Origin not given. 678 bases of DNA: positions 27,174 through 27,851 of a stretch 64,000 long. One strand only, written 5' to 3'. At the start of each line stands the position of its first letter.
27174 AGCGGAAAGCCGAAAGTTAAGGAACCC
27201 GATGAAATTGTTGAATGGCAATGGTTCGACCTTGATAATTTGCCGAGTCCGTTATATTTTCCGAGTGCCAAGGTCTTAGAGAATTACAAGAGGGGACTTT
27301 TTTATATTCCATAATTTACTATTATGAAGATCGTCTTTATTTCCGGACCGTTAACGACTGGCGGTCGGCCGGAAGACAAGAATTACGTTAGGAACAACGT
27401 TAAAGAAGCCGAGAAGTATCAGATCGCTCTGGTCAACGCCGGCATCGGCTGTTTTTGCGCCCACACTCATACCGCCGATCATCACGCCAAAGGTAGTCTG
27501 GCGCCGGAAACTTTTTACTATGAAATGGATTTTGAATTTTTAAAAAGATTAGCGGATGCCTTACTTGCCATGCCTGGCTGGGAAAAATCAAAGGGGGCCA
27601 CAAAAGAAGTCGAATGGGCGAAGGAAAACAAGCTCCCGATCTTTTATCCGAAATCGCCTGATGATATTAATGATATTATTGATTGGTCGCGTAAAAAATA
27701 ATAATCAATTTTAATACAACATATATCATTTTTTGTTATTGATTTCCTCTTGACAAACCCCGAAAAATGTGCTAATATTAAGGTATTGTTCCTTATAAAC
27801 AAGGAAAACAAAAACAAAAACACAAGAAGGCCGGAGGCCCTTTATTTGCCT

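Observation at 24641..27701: Nucleotide-metabolism island: two NDT-fold proteins, two NUDIX hydrolases and a P-loop kinase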

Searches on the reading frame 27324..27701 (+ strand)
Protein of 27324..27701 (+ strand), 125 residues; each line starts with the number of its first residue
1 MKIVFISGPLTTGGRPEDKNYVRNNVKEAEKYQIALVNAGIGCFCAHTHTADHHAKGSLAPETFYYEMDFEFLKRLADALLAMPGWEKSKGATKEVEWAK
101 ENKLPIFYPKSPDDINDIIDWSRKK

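Call 3: search_protein_families(library=pfam, proteins=[window:27324-27701:+], max_evalue=0.1)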
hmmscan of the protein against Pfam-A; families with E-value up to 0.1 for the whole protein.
window:27324-27701:+ (125 aa): 3 families
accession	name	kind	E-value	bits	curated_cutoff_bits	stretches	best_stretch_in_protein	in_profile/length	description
PF14359.12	DUF4406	-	2.6e-07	31.4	22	1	4-108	3-91/91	Domain of unknown function (DUF4406)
PF09152.16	DUF1937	-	0.00011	23.2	23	1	3-107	2-112/116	Domain of unknown function (DUF1937)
PF24963.1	DUF7768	-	0.00049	20.8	26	1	3-108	2-97/98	Domain of unknown function (DUF7768)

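Call 4: search_protein_families(library=ncbifam, proteins=[window:27324-27701:+], max_evalue=0.1)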
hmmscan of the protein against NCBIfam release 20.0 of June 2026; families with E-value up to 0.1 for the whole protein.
window:27324-27701:+ (125 aa): 0 families

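Call 5: search_protein_families(library=phrogs, proteins=[window:27324-27701:+], max_evalue=0.01)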
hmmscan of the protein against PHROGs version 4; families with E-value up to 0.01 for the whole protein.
window:27324-27701:+ (125 aa): 2 families
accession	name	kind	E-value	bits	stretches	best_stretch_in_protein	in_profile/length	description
phrog_355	-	DNA, RNA and nucleotide metabolism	9.7e-15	55.7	1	1-110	74-173/249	nucleoside 2-deoxyribosyltransferase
phrog_5781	-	unknown function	6.8e-05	23.5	1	75-115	65-107/220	-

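Call 6: search_protein_families(library=padloc, proteins=[window:27324-27701:+], max_evalue=0.01)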
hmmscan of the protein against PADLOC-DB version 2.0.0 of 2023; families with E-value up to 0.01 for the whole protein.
window:27324-27701:+ (125 aa): 0 families

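Call 10: search_solved_structures(query=window:27324-27701:+, max_evalue=10)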
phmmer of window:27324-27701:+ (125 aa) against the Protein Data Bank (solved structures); distinct sequences matched with E-value up to 10: 4.
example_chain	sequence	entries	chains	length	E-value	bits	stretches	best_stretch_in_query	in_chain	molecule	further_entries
7nad_n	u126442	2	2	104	0.16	15.3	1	50-83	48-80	Pescadillo homolog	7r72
3ivs_A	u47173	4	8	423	0.41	13.9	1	22-92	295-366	Homocitrate synthase, mitochondrial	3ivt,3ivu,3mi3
2ouw_A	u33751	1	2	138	1.5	12.1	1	33-59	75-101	Alkylhydroperoxidase AhpD core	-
5vto_A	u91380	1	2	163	1.5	12.1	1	39-106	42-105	Blasticidin M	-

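Call 21: find_homologous_proteins(query=window:27324-27701:+, max_evalue=0.001)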
Query window:27324-27701:+ (125 aa): 93 proteins with E <= 0.001 among 100 candidates.
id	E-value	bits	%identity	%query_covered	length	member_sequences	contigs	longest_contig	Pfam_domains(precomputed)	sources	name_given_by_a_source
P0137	2.8e-81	288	100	100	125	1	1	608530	PF14359.13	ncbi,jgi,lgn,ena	ncbi:MAG: DUF4406 domain-containing protein [Patescibacteria group bacterium]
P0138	1.9e-60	220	77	100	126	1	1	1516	PF14359.13,PF09152.17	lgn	-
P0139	4.4e-60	219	76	99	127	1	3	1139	PF14359.13,PF09152.17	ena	-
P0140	4.6e-57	209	72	99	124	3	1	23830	PF14359.13,PF09152.17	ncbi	-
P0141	7.0e-56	206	70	98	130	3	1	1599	PF14359.13,PF09152.17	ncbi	-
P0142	1.0e-55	205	70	99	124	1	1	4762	PF14359.13,PF09152.17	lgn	-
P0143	1.5e-55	205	70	99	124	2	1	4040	PF14359.13,PF09152.17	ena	-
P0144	3.0e-55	204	72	99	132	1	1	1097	PF14359.13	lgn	-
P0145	3.2e-55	204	74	98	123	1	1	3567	PF14359.13,PF24963.2,PF09152.17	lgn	-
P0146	3.3e-54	200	70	99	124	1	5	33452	PF14359.13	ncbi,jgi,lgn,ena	-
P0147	8.2e-54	199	69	97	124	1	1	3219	PF14359.13,PF09152.17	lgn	-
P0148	1.5e-53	198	70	99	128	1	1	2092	PF14359.13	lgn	-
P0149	2.3e-53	198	67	98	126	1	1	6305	PF14359.13,PF09152.17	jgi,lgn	jgi:hypothetical protein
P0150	2.3e-53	198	70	100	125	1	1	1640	PF14359.13,PF24963.2,PF09152.17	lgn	-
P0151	3.0e-53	197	68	100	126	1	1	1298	PF14359.13,PF09152.17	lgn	-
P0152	3.6e-53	197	68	100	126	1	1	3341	PF14359.13,PF09152.17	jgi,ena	-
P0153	3.6e-53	197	68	99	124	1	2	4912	PF14359.13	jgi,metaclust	metaclust:\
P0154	4.5e-53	197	70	98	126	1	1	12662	PF14359.13,PF09152.17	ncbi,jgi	ncbi:MAG: DUF1937 family protein [Candidatus Paceibacterota bacterium]|jgi:hypothetical protein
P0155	7.1e-53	196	68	100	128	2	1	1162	PF14359.13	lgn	-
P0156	9.4e-53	196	69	99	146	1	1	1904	PF14359.13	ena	-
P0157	2.3e-52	194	65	98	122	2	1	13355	PF14359.13,PF09152.17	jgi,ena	-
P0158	5.0e-52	193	66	100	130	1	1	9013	PF14359.13,PF09152.17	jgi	-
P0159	9.7e-52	192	67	98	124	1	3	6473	PF14359.13,PF09152.17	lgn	-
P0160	1.0e-51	192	67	98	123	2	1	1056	PF14359.13,PF24963.2,PF09152.17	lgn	-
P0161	4.2e-51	190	66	99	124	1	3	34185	PF14359.13,PF09152.17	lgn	-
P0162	4.8e-51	190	66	99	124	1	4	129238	PF14359.13,PF09152.17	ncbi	-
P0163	7.0e-51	189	65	100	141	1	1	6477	PF14359.13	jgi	jgi:hypothetical protein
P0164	9.1e-51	189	65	99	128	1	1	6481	PF14359.13,PF09152.17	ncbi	-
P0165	3.9e-50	187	69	99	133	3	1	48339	PF14359.13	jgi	-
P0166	6.6e-50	186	64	98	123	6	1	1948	PF14359.13,PF09152.17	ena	-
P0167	1.4e-49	185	65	100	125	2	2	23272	PF14359.13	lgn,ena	-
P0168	1.9e-49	185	64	98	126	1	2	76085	PF14359.13,PF09152.17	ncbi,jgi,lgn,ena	-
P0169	3.5e-49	184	66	99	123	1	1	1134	PF14359.13,PF09152.17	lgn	-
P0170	5.5e-49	183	65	95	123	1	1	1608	PF14359.13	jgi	jgi:hypothetical protein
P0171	1.8e-48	182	64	98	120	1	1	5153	PF14359.13,PF24963.2,PF09152.17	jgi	jgi:hypothetical protein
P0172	2.3e-48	181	62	100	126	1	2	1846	PF14359.13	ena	-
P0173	7.4e-48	180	63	100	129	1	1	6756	PF14359.13,PF09152.17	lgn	-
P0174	1.1e-47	179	66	95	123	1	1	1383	PF14359.13,PF09152.17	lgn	-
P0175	1.2e-47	179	62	98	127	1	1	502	PF14359.13,PF24963.2,PF09152.17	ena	-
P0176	1.4e-47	179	62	100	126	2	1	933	PF14359.13,PF09152.17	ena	-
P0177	3.9e-47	177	62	100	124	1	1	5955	PF14359.13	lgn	-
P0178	4.4e-47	177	61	99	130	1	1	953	PF14359.13,PF09152.17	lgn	-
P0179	4.4e-47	177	78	79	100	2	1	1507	PF14359.13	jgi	-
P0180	6.3e-47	177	65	99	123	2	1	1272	PF14359.13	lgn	-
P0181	1.0e-45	173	65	99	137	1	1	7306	PF14359.13,PF24963.2,PF09152.17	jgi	-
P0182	1.8e-45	172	63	98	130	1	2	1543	PF14359.13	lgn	-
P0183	3.3e-45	171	61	98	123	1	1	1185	PF14359.13,PF24963.2,PF09152.17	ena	-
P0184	5.7e-45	170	63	98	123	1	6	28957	PF14359.13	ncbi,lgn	-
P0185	9.9e-45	170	63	98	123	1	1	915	PF14359.13,PF09152.17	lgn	-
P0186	1.1e-44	169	61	99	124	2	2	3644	PF14359.13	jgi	jgi:hypothetical protein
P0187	1.8e-44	169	60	100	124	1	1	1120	PF14359.13,PF24963.2,PF09152.17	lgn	-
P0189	8.1e-43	163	59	98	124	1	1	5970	PF14359.13,PF09152.17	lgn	-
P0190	1.2e-42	163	59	100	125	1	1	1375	PF14359.13,PF09152.17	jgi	jgi:hypothetical protein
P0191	3.1e-42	162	65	98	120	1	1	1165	PF14359.13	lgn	-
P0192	2.6e-41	159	59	98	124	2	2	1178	PF14359.13,PF09152.17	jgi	jgi:hypothetical protein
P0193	3.0e-41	158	60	99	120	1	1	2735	PF14359.13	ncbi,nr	ncbi:DUF4406 domain-containing protein [Candidatus Kaiserbacteria bacterium]|nr:DUF4406 domain-conta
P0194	4.5e-41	158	58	99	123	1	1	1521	PF14359.13,PF24963.2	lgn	-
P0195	6.5e-41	157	58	98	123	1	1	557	PF14359.13,PF24963.2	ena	-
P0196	1.1e-40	157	59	100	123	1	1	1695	PF14359.13,PF24963.2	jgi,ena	-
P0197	1.1e-40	157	60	98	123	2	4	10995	PF14359.13,PF24963.2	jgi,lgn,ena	-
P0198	1.7e-40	156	60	99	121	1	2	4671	PF14359.13,PF24963.2,PF09152.17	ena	-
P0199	1.8e-40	156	58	99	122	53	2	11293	PF14359.13,PF24963.2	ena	-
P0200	4.9e-40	154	62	98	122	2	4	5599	PF14359.13,PF24963.2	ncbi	-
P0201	7.8e-40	154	55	99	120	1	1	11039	PF14359.13,PF24963.2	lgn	-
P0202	2.3e-39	152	58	98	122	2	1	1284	PF14359.13,PF24963.2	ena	-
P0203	2.8e-39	152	57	99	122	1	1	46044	PF14359.13,PF24963.2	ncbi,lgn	-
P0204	2.8e-39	152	56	98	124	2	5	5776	PF14359.13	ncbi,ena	-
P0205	1.1e-38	150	57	100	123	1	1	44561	PF14359.13,PF24963.2,PF09152.17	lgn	-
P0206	1.2e-38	150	56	99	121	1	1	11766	PF14359.13,PF24963.2,PF09152.17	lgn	-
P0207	1.5e-38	150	58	98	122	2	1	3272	PF14359.13,PF24963.2,PF09152.17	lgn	-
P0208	2.1e-38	149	53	98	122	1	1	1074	PF14359.13,PF24963.2,PF09152.17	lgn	-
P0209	2.2e-38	149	58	98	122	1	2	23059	PF14359.13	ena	-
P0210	5.3e-38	148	55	98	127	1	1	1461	PF14359.13,PF24963.2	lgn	-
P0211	6.9e-38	147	57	100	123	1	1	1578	PF14359.13,PF24963.2,PF09152.17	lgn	-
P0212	7.0e-38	147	54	99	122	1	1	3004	PF14359.13,PF24963.2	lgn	-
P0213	7.7e-38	147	56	99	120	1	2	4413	PF14359.13,PF24963.2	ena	-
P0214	1.3e-37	147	59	98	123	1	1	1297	PF14359.13,PF24963.2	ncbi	-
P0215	4.7e-37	145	56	99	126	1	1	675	PF14359.13,PF24963.2,PF09152.17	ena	-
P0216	5.9e-37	144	55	99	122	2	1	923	PF14359.13,PF24963.2,PF09152.17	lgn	-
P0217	1.7e-36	143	54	99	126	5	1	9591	PF14359.13,PF24963.2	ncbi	-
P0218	1.7e-36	143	54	100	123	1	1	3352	PF14359.13,PF24963.2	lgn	-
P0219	2.0e-36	143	57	98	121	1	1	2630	PF14359.13,PF24963.2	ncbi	-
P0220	5.5e-36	141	55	98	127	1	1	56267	PF14359.13,PF24963.2,PF09152.17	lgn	-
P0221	1.2e-35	140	54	98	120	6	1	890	PF14359.13,PF24963.2,PF09152.17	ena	-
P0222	2.7e-35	139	53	100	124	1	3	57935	PF14359.13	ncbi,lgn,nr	ncbi:MAG: DUF4406 domain-containing protein [Patescibacteria group bacterium]|nr:DUF4406 domain-cont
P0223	4.6e-35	138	51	98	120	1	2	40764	PF14359.13,PF24963.2,PF09152.17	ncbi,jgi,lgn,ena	ncbi:MAG TPA: DUF1937 family protein [Candidatus Nanoarchaeia archaeon]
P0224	2.4e-34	136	50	100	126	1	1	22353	PF14359.13,PF24963.2,PF09152.17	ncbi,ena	-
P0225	3.1e-33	132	54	99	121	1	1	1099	PF14359.13,PF24963.2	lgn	-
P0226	1.5e-31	127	51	98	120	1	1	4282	PF14359.13,PF24963.2,PF09152.17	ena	-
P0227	5.0e-30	122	52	97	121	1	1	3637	PF14359.13,PF24963.2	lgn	-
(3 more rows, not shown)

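Call 24: find_related_loci(query=A1, collection=genome_contigs, flank=5000)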
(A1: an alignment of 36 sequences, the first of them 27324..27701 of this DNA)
Query A1 (125 aa) in genome_contigs; peptide patterns used: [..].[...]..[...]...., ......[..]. (x = any residue, [..] = any of these).
107 stretches matched a pattern; 39 encode a relative of the query (tblastn E <= 1e-3); 39 distinct loci.
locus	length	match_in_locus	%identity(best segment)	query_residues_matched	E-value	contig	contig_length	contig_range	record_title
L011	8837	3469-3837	70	1-123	5e-58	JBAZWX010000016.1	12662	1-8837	MAG: Candidatus Paceibacterota bacterium isolate SO_2017_GW1_42 NODE_18460_length_12662_cov_0.841883_OW334_2017, whole g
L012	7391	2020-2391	69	1-124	3e-56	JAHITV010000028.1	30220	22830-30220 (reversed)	MAG: Patescibacteria group bacterium isolate MM_PC_MetaG.mb.225 MM_PC_MetaG.mb.225_k141_1332440, whole genome shotgun se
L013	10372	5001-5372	70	1-124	2e-54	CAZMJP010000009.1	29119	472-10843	MAG TPA_asm: uncultured Gammaproteobacteria bacterium isolate SRP098346_co1_53 genome assembly, contig: NODE_1169_length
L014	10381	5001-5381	64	1-124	5e-54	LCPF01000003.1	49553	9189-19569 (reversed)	MAG: Candidatus Jorgensenbacteria bacterium GW2011_GWA1_48_11 UY23_C0003, whole genome shotgun sequence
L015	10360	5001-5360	64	1-121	1e-52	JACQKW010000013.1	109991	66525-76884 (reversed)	MAG: Candidatus Liptonbacteria bacterium isolate NC_groundwater_1187_Ag_S-0.1um_53_80 S_p1_S3_coassembly_k141_2173147, w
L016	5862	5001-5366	63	1-123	2e-50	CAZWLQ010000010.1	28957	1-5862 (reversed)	MAG TPA_asm: uncultured Candidatus Saccharibacteria bacterium isolate SRP286056_co2_589 genome assembly, contig: NODE_22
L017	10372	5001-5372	57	1-125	3e-49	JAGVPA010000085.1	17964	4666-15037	MAG: bacterium isolate DeMMO3_36 c_000000069820, whole genome shotgun sequence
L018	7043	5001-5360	61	1-124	2e-48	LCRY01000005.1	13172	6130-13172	MAG: Parcubacteria group bacterium GW2011_GWA1_56_13 UY93_C0005, whole genome shotgun sequence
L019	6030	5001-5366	59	1-124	6e-47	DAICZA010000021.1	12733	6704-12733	MAG TPA_asm: bacterium isolate clean1989 NODE_21_length_12733_cov_4.104772, whole genome shotgun sequence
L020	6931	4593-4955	60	1-123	2e-46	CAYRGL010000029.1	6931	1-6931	MAG TPA_asm: uncultured Gammaproteobacteria bacterium isolate binchicken_co54_244 genome assembly, contig: NODE_20086_le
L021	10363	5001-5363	60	1-124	6e-46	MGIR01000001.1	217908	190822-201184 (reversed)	MAG: Candidatus Wolfebacteria bacterium RIFCSPLOWO2_01_FULL_45_19 rifcsplowo2_01_scaffold_133, whole genome shotgun sequ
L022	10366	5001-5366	57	1-124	6e-44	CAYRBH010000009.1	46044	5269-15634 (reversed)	MAG TPA_asm: uncultured Gammaproteobacteria bacterium isolate binchicken_co185_198 genome assembly, contig: NODE_1016_le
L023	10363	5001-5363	59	1-123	4e-44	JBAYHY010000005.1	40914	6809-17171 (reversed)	MAG: Candidatus Paceibacterota bacterium isolate SO_2016_GW1_160 scaffold01801_OW334_2016, whole genome shotgun sequence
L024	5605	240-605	55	1-124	1e-43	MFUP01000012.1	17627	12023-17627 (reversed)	MAG: Candidatus Nomurabacteria bacterium RIFCSPLOWO2_01_FULL_33_24 rifcsplowo2_01_scaffold_6632, whole genome shotgun se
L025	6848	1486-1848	55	1-123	2e-43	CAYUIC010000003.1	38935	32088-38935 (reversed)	MAG TPA_asm: uncultured Gammaproteobacteria bacterium isolate SRP278252_co2_883 genome assembly, contig: NODE_1948_lengt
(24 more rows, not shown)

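Call 34: search_solved_structures(query=A1, max_evalue=1, show_alignments=2)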
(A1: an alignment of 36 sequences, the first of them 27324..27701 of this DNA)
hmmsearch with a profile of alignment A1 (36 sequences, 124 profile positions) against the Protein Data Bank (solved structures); distinct sequences matched with E-value up to 1: 4.
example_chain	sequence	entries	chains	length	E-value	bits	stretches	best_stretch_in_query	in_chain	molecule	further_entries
4jen_A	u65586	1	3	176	0.011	19.1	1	2-107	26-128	CMP N-GLYCOSIDASE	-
1t1j_A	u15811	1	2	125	0.018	18.4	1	1-102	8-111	hypothetical protein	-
5vto_A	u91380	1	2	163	0.28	14.6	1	37-105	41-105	Blasticidin M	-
9qgl_3A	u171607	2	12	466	0.64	13.4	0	55-117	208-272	Phage tail sheath family protein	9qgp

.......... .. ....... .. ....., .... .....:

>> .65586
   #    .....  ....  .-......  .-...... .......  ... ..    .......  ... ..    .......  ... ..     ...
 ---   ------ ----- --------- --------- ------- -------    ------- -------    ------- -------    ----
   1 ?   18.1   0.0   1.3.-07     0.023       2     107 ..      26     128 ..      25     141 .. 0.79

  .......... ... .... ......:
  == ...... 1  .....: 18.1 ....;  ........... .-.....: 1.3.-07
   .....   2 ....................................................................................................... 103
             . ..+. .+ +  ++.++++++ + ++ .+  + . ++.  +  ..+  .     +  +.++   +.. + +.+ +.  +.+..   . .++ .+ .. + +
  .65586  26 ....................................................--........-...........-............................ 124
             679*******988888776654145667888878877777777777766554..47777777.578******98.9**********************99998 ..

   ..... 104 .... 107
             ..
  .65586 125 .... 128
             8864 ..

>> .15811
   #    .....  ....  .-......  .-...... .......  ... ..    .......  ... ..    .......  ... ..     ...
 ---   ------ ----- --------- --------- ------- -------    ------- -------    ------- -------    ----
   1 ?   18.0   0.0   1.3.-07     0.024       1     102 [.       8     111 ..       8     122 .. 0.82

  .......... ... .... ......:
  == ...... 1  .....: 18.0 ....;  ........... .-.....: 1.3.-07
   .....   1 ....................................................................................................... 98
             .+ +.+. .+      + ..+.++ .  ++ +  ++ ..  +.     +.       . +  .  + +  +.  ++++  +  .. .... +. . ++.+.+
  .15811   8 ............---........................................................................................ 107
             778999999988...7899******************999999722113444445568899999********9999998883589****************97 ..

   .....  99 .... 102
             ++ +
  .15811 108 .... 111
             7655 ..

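Call 62: search_protein_families(library=pfam, alignment_id=A5, max_evalue=0.001)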
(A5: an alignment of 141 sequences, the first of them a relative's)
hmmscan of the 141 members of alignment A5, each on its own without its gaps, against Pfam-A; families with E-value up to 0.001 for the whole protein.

A. member 1, L013:9210-10295:+ (361 aa): 4 families
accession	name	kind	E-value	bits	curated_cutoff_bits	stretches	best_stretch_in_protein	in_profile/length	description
PF00534.26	Glycos_transf_1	-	3.5e-30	105.2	26.4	1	201-343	15-170/172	Glycosyl transferases group 1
PF13692.12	Glyco_trans_1_4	-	2.8e-24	86.4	27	1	203-327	3-138/142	Glycosyl transferases group 1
PF13439.12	Glyco_transf_4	-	3.1e-07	31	28.5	1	16-192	2-169/170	Glycosyltransferase Family 4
PF20706.3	GT4-conflict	-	0.00087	18.8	26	0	238-311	249-327/385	Family 4 Glycosyltransferase in conflict systems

B. families by the number of members that match (of 141 scanned): 135 families (the first 25 are shown)
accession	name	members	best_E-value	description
PF02482.25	Ribosomal_S30AE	9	1e-18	Sigma 54 modulation protein / S30EA ribosomal protein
PF02873.21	MurB_C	8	2.4e-37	UDP-N-acetylenolpyruvoylglucosamine reductase, C-terminal domain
PF01565.28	FAD_binding_4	8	2.6e-24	FAD binding domain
PF04545.22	Sigma70_r4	6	5.3e-16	Sigma-70, region 4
PF05066.19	HARE-HTH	6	2.1e-09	HB1, ASXL, restriction endonuclease HTH domain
PF13173.12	AAA_14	4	1.8e-33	AAA domain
PF20720.3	nSTAND3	4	1.7e-07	Novel STAND NTPase 3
PF00004.35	AAA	3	4.7e-19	ATPase family associated with various cellular activities (AAA)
PF01637.24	ATPase_2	3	8.7e-08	ATPase domain predominantly from Archaea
PF01862.21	PvlArgDC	2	2e-60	Pyruvoyl-dependent arginine decarboxylase (PvlArgDC)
PF12002.13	MgsA_C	2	5.5e-48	MgsA AAA+ ATPase C terminal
PF13635.12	DUF4143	2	2.2e-32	Domain of unknown function (DUF4143)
PF00534.26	Glycos_transf_1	2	3.5e-30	Glycosyl transferases group 1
PF13692.12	Glyco_trans_1_4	2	2.8e-24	Glycosyl transferases group 1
PF16193.11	AAA_assoc_2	2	1e-23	AAA C-terminal domain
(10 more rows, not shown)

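Call 64: search_protein_families(library=pfam, proteins=[L013:4584-4994:+], max_evalue=0.001)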
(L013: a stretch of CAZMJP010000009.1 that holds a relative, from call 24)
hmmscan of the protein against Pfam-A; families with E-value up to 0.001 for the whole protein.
L013:4584-4994:+ (136 aa): 1 family
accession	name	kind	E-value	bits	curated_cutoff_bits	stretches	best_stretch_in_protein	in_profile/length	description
PF00856.33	SET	-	1.7e-14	54.5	22.4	1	14-103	1-104/105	SET domain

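Call 72: find_related_loci(query=A1, collection=viral_contigs, flank=5000)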
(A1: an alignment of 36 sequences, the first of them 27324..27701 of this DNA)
Query A1 (125 aa) in viral_contigs; peptide patterns used: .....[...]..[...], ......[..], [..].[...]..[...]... (x = any residue, [..] = any of these).
137 stretches matched a pattern; 1 encode a relative of the query (tblastn E <= 1e-3); 1 distinct loci.
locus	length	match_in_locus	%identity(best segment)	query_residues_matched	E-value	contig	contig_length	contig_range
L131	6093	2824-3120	33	1-107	7e-13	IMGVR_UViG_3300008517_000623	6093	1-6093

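Call 75: find_encoding_contigs(protein=P0140, flank=7000, max_places=1)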
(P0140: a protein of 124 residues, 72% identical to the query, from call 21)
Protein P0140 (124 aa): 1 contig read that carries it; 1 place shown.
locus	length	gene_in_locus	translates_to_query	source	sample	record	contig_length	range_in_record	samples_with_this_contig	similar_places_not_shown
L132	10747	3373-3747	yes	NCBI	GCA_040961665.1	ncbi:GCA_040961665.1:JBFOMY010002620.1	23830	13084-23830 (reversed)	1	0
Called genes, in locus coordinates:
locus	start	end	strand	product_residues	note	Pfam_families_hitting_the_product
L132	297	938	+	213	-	-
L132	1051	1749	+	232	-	-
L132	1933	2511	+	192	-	-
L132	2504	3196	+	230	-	PF08843:AbiEii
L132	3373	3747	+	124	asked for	PF09152:DUF1937 (weak), PF14359:DUF4406 (weak)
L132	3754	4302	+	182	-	-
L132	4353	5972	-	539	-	PF00239:Resolvase, PF07508:Recombinase (weak), PF13408:Zn_ribbon_recom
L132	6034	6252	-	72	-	-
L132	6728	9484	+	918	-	-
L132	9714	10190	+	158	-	-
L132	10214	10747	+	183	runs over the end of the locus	PF13505:OMP_b-brl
